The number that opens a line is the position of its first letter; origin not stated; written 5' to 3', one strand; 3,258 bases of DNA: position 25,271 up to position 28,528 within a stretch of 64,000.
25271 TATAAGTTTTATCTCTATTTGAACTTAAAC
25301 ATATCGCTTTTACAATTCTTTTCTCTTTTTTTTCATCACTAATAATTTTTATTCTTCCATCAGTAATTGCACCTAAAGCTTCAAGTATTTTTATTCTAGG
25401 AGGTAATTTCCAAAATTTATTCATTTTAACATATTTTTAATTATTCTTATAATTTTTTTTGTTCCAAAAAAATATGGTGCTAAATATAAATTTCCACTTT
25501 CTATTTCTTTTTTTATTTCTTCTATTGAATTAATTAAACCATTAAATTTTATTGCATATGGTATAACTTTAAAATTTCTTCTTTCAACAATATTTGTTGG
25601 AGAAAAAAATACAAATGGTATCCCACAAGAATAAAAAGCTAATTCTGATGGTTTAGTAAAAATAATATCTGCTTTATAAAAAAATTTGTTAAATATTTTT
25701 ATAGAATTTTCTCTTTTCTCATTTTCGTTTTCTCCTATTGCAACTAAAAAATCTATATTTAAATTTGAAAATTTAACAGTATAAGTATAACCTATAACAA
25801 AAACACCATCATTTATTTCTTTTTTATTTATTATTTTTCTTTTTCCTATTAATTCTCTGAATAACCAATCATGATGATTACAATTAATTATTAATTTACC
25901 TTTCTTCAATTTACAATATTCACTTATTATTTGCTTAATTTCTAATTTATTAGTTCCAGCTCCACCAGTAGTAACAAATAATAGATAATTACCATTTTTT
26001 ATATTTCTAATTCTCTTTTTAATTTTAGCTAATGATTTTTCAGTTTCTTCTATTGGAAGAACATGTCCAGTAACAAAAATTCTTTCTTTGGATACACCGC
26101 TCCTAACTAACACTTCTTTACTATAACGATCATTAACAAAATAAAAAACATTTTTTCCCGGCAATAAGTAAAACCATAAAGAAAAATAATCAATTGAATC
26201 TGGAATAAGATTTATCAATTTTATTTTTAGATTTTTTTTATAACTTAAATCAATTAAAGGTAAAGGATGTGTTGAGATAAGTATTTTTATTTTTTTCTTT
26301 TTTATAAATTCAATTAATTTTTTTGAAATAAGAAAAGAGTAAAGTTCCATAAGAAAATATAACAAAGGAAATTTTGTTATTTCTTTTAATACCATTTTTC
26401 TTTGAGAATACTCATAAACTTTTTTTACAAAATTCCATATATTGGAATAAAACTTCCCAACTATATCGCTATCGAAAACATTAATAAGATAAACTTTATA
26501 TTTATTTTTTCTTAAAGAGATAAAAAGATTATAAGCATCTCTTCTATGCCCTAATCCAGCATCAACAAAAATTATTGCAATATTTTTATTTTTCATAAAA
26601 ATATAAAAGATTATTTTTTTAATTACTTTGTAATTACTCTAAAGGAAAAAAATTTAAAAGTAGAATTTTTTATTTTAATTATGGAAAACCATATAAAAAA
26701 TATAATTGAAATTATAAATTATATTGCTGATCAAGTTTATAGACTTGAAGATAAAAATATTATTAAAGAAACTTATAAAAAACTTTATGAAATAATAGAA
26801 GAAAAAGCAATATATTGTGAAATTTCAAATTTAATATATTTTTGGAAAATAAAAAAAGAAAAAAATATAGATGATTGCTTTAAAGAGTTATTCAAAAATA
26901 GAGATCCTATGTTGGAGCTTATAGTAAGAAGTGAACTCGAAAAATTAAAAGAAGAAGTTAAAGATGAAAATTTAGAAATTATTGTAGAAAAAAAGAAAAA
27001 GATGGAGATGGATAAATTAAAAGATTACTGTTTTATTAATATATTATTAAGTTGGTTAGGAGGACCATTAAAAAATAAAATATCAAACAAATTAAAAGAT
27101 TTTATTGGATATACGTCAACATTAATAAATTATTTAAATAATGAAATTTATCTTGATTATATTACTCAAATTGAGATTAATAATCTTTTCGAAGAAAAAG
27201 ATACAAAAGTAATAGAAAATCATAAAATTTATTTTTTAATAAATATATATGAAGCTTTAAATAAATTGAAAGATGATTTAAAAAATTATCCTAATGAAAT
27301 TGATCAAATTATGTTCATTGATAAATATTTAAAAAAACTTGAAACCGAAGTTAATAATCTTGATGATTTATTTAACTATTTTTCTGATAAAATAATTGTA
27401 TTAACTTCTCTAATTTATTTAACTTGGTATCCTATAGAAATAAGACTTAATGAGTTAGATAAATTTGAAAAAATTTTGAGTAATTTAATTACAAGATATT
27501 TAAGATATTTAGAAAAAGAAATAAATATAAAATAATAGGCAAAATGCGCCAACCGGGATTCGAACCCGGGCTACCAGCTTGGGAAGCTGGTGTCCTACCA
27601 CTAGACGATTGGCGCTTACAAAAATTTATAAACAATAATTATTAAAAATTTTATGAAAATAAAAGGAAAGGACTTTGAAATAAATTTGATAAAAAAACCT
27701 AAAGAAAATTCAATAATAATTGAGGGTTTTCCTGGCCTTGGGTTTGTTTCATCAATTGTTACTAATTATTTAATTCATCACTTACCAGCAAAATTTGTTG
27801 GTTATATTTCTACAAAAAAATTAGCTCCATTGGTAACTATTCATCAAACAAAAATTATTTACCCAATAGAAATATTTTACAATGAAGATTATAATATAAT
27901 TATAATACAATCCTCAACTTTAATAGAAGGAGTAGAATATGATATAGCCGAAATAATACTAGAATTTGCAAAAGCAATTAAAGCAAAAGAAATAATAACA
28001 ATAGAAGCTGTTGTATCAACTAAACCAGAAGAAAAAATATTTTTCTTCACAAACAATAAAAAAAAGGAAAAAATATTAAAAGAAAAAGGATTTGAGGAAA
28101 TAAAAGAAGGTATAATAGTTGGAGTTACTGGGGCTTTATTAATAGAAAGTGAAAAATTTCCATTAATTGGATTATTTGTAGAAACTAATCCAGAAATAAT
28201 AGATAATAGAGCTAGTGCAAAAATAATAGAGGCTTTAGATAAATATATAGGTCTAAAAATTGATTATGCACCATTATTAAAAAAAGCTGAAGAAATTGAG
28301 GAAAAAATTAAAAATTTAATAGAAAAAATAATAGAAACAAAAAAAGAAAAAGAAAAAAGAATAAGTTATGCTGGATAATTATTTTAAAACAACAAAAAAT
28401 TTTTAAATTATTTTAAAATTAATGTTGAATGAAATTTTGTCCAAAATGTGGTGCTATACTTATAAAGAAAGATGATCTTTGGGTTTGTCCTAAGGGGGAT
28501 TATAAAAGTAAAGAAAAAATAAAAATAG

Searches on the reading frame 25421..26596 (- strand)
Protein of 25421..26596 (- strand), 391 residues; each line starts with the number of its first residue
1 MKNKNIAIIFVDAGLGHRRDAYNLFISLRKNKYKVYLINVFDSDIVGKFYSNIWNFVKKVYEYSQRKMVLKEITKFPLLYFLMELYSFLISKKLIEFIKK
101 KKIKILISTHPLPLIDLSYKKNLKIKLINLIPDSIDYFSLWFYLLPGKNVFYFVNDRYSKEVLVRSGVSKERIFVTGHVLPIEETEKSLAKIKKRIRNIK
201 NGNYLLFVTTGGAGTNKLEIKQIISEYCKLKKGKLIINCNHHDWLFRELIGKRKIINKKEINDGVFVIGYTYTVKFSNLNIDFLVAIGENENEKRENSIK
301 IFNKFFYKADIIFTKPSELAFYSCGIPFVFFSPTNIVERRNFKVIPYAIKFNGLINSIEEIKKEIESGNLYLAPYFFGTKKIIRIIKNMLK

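Call 9: search_protein_families(library=pfam, proteins=[window:25421-26596:-], max_evalue=0.00001)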
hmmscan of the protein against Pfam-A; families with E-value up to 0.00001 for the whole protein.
window:25421-26596:- (391 aa): 2 families
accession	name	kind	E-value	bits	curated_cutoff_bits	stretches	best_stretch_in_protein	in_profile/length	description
PF22053.2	DUF6938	-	9.4e-12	45.5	27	1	169-323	2-159/236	Domain of unknown function (DUF6938)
PF06925.17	MGDG_synth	-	6.3e-08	33.3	25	1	33-177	20-166/169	Monogalactosyldiacylglycerol (MGDG) synthase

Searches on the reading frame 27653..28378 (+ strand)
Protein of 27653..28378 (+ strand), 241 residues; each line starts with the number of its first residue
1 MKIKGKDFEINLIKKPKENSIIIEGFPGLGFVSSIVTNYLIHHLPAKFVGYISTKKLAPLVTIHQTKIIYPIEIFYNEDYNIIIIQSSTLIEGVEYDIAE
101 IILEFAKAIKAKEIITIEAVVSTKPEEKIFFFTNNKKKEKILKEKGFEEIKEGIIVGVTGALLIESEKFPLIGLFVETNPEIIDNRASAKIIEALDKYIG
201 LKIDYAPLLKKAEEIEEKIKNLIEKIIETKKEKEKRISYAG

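Call 62: search_protein_families(library=pfam, proteins=[window:27653-28378:+], max_evalue=0.001)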
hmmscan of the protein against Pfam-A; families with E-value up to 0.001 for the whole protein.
window:27653-28378:+ (241 aa): 1 family
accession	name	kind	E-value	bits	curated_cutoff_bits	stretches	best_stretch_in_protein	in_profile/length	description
PF09754.15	PAC2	-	1.7e-37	129.8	25.8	1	23-222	2-214/215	PAC2 family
